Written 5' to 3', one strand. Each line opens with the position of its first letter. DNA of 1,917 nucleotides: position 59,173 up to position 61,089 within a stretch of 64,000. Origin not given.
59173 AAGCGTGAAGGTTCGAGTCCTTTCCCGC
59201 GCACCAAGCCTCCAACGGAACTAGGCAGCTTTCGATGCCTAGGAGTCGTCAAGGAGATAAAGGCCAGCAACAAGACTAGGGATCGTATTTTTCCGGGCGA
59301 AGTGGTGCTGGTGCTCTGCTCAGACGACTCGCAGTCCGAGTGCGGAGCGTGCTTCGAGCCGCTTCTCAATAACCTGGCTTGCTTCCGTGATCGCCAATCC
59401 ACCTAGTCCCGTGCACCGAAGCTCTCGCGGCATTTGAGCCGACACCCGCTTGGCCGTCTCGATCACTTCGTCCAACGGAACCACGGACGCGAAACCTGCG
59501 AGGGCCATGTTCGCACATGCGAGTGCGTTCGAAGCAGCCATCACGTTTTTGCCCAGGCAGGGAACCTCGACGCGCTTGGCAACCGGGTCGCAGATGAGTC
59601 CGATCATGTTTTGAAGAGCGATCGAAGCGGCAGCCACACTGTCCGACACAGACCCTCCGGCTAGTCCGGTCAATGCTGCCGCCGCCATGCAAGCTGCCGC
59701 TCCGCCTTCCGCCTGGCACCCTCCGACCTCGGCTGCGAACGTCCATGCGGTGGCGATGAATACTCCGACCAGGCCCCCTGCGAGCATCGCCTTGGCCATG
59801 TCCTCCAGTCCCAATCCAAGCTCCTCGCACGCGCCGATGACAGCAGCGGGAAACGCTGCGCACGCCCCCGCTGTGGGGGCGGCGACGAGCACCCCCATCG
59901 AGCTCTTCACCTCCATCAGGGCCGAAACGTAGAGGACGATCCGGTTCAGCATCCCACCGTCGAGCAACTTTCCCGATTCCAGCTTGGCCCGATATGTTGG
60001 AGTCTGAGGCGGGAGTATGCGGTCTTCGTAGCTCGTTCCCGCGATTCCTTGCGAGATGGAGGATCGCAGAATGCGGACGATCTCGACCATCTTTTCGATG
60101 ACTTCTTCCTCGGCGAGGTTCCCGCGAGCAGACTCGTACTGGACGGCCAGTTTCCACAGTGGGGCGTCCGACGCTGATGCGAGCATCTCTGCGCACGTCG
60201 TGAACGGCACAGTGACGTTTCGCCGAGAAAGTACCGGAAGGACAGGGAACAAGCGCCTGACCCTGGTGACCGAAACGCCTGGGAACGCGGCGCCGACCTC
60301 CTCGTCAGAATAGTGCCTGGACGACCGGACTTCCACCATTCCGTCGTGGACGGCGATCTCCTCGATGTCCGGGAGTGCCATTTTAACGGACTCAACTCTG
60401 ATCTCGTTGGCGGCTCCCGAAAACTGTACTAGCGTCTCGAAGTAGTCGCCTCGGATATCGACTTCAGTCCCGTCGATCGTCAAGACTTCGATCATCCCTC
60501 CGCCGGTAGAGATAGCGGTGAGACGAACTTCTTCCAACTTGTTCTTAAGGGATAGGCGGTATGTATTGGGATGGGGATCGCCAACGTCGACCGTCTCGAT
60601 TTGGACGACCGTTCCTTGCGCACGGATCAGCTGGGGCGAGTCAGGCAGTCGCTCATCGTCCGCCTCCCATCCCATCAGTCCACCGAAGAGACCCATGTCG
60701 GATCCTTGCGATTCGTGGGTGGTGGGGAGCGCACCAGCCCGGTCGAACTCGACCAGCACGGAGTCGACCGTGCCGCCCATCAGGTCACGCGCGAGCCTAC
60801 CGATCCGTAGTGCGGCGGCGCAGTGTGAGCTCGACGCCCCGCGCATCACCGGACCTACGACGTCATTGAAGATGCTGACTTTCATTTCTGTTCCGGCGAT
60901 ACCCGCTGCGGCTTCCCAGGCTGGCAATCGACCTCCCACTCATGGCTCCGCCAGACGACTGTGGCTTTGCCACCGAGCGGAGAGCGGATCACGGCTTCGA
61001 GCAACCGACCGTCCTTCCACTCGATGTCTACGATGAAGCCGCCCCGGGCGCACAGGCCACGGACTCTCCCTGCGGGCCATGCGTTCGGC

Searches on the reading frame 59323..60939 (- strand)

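Call 19: search_protein_families(library=ncbifam, proteins=[window:59323-60939:-], max_evalue=0.00001)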
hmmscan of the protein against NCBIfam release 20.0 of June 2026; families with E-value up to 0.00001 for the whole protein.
window:59323-60939:- (539 aa): 5 families
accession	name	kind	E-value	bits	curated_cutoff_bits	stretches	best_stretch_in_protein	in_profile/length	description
TIGR00718.1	sda_alpha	equivalog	4.1e-60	203.4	243.2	1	266-528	24-286/300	L-serine ammonia-lyase, iron-sulfur-dependent, subunit alpha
TIGR00720.1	sda_mono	equivalog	6.9e-40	137.3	345.1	1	240-518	164-449/450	L-serine ammonia-lyase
TIGR00719.1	sda_beta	equivalog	3e-31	108.8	161.2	1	22-177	5-159/208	L-serine ammonia-lyase, iron-sulfur-dependent subunit beta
NF011598.0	PRK15023.1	equivalog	3e-29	102.3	942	1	241-518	166-450/454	L-serine ammonia-lyase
NF011614.0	PRK15040.1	equivalog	4.2e-29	101.9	873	1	331-518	261-450/454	L-serine ammonia-lyase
